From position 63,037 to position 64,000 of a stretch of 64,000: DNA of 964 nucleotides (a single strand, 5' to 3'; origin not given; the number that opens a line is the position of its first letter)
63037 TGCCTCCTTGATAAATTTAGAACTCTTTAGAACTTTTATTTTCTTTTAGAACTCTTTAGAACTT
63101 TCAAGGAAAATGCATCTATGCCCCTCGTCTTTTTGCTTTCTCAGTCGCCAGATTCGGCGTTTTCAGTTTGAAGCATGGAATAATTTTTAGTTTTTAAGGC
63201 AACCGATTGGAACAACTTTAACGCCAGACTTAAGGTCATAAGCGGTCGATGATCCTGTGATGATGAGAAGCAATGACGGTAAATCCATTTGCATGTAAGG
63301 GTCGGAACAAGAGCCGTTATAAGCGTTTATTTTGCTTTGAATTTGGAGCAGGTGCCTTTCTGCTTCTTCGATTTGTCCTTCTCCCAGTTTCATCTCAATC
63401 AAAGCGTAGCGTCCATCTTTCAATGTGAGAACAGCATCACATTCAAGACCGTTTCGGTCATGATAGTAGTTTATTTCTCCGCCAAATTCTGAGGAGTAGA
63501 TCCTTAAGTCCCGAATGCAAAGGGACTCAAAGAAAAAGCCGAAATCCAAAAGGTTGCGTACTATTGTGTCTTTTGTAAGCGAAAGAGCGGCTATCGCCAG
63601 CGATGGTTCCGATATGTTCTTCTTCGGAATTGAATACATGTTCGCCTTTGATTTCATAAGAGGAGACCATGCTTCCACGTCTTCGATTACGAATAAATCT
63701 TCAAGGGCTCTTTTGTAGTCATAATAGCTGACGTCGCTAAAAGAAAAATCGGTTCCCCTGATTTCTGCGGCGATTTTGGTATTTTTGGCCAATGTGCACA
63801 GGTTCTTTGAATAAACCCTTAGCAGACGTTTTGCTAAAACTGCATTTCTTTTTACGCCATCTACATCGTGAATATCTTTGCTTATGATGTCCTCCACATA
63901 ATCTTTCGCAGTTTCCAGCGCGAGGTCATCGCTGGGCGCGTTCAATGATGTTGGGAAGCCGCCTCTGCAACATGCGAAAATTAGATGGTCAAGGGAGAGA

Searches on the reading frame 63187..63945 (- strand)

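Call 78: search_protein_families(library=pfam, proteins=[window:63187-63945:-], max_evalue=0.00001)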
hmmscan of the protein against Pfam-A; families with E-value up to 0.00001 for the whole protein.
window:63187-63945:- (252 aa): 1 family
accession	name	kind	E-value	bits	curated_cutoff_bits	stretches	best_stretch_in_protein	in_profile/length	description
PF13635.12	DUF4143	-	1.7e-22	80.3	28.1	1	23-187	2-159/160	Domain of unknown function (DUF4143)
